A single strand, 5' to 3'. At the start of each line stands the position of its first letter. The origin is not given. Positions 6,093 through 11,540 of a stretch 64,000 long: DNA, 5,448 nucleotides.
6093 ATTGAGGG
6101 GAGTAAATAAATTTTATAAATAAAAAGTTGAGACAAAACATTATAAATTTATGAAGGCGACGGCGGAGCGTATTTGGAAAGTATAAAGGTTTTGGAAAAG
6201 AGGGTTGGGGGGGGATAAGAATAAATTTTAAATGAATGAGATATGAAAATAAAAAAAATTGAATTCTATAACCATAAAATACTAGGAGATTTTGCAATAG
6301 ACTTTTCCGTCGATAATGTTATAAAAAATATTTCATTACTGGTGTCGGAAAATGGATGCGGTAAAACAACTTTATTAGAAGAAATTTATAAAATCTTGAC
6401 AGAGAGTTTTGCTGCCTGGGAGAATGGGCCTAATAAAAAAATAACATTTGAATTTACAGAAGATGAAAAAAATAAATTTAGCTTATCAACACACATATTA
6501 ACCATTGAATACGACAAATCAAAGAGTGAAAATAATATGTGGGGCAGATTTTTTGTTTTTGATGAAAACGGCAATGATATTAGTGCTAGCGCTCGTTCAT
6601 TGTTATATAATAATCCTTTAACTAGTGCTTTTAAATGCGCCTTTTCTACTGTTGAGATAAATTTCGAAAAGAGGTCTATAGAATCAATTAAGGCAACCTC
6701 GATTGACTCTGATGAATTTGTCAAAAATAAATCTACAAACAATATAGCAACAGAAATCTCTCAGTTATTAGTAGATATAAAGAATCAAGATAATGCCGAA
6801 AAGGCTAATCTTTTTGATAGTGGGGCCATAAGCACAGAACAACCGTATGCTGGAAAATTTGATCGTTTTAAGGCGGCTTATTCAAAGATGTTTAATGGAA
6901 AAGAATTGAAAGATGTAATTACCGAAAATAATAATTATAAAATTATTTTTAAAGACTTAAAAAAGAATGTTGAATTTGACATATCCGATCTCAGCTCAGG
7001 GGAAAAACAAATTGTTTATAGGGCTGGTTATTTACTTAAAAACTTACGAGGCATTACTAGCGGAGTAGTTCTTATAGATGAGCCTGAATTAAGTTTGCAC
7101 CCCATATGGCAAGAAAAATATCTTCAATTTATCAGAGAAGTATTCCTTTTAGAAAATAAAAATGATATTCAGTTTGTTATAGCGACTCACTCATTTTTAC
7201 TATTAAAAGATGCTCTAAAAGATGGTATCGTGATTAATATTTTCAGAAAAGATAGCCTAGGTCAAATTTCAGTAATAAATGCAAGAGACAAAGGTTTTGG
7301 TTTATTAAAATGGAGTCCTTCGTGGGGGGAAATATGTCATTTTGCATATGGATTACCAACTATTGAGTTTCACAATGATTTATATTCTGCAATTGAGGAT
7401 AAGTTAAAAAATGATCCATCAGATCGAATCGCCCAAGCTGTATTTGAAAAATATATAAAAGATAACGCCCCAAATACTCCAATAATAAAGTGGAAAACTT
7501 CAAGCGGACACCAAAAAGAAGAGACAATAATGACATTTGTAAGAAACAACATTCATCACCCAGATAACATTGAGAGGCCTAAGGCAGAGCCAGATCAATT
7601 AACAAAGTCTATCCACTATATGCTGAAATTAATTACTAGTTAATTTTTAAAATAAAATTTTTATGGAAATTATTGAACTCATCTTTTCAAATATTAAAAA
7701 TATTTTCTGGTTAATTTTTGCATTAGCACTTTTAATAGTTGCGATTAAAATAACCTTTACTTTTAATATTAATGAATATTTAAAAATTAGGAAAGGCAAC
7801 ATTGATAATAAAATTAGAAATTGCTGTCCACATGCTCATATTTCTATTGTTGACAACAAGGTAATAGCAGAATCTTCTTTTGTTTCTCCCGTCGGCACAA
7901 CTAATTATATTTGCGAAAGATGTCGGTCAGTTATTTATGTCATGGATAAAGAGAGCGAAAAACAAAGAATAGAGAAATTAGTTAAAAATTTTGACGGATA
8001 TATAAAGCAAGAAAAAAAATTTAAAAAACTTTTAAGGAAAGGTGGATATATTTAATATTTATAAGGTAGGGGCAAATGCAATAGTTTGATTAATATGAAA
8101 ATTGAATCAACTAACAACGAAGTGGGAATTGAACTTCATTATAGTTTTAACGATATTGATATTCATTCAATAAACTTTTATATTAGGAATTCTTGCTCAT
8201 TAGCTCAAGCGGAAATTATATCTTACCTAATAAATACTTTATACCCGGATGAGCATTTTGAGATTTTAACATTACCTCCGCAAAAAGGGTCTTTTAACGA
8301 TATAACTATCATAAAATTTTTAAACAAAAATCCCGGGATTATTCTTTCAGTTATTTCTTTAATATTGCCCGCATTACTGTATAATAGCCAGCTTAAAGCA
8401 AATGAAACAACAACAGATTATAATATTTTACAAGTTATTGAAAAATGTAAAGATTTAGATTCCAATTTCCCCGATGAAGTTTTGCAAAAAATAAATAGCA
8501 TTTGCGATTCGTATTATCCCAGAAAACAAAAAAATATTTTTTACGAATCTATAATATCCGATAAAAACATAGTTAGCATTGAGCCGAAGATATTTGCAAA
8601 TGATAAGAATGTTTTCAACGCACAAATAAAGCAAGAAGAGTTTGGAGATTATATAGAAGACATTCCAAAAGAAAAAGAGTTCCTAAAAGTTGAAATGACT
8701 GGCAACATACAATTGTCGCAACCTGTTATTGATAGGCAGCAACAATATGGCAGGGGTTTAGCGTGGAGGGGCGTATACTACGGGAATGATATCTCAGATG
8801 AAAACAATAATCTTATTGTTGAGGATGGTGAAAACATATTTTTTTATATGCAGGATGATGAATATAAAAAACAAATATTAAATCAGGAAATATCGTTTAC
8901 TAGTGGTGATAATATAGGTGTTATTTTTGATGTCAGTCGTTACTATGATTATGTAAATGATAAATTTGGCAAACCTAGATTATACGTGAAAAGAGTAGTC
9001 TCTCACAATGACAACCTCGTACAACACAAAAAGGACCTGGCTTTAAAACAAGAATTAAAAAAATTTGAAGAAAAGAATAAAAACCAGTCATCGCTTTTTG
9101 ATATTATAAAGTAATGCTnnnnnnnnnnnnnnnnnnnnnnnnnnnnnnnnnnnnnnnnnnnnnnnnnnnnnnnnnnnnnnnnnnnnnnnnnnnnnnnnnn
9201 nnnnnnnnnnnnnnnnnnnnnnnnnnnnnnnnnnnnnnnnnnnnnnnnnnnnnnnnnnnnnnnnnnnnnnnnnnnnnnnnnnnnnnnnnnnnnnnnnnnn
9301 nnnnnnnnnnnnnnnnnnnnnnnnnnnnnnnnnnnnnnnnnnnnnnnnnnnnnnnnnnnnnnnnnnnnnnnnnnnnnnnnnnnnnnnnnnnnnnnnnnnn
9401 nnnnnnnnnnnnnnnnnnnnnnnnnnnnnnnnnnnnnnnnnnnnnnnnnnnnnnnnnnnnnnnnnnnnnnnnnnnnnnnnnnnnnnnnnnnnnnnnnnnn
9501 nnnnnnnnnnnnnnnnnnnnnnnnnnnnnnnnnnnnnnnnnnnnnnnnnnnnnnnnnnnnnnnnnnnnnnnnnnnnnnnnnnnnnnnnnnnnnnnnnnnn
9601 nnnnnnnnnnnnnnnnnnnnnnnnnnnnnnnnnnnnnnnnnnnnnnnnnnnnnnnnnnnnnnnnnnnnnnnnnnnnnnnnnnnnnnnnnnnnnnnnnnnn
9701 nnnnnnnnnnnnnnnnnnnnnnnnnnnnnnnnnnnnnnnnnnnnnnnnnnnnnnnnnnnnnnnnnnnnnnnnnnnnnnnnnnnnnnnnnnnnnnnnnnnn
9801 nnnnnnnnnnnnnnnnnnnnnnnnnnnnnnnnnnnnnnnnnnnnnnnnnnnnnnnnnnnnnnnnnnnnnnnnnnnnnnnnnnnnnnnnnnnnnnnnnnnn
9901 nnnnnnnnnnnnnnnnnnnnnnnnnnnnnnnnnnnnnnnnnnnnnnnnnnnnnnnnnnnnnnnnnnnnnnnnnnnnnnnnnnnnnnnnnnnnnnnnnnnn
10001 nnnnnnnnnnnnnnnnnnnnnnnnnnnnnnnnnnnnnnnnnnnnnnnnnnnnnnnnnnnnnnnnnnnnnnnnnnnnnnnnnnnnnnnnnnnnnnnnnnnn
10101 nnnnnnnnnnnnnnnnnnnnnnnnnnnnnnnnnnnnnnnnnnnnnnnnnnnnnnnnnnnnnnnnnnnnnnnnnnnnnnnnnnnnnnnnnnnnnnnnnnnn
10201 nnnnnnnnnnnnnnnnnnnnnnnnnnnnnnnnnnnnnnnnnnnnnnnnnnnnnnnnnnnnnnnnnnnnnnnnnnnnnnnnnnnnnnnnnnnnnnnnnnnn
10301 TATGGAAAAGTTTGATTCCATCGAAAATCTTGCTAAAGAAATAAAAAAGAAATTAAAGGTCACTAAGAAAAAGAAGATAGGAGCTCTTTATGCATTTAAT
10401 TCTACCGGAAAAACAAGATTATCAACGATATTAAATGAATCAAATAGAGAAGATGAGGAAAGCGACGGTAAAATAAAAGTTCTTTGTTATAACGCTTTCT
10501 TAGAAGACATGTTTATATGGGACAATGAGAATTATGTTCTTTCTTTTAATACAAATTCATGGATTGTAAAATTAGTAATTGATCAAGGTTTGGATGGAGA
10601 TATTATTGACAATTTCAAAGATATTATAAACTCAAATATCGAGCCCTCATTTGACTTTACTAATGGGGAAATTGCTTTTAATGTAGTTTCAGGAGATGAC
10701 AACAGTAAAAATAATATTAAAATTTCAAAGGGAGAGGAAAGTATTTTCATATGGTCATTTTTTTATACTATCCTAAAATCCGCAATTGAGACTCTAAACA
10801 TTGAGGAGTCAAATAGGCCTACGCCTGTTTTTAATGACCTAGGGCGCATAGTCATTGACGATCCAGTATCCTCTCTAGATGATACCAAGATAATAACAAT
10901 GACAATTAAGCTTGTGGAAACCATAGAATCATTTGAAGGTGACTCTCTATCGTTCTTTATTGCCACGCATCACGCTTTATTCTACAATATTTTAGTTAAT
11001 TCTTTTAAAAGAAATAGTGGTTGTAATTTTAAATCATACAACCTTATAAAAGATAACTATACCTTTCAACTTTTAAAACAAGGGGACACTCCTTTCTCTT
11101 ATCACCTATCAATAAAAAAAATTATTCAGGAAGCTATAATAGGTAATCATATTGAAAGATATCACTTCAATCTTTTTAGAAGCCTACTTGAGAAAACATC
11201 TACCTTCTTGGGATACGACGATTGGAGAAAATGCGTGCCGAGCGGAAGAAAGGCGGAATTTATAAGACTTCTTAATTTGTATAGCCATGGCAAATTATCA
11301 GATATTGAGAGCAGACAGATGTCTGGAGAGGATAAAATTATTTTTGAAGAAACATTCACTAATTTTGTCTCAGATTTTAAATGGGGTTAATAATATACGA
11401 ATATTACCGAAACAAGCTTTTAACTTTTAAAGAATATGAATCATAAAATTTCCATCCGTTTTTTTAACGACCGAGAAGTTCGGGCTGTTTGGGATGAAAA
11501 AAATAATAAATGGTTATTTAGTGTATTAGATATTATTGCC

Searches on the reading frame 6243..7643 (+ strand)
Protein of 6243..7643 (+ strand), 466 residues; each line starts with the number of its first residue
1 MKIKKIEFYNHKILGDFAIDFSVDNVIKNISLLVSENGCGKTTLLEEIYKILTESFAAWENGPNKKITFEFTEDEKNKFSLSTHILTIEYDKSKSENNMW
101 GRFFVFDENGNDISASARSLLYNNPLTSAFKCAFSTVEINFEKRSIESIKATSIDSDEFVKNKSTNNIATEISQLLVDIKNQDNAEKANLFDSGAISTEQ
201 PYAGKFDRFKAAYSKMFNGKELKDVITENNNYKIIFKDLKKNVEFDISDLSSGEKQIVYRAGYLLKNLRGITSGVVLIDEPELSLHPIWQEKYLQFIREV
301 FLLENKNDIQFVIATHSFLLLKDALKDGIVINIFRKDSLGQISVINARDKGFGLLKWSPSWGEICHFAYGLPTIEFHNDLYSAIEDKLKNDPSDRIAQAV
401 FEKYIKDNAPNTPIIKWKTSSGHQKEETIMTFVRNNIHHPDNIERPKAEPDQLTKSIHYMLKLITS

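Call 90: search_protein_families(library=pfam, proteins=[window:6243-7643:+], max_evalue=0.001)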
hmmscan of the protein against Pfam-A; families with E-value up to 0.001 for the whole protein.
window:6243-7643:+ (466 aa): 5 families
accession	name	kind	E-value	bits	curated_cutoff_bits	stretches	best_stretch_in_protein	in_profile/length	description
PF13304.12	AAA_21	-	1.3e-17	65.2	27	1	37-321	8-303/304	AAA domain, putative AbiEii toxin, Type IV TA system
PF13175.12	AAA_15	-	7.6e-17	62.4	32.1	2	1-229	1-186/374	AAA ATPase domain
PF03215.21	Rad17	-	0.00026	21.4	23.8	1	24-82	41-99/186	Rad17 P-loop domain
PF13476.12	AAA_23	-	0.00049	21.2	27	1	12-229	8-176/201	AAA domain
PF00005.33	ABC_tran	-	0.00049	21.1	25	0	31-196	14-80/137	ABC transporter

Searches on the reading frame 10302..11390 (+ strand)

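Call 90: search_protein_families(library=pfam, proteins=[window:10302-11390:+], max_evalue=0.001)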
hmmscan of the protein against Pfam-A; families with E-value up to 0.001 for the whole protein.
window:10302-11390:+ (362 aa): 1 family
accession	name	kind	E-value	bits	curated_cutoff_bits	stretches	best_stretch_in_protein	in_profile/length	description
PF13166.12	AAA_13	-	6.3e-13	48.7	36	1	119-337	479-694/713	AAA domain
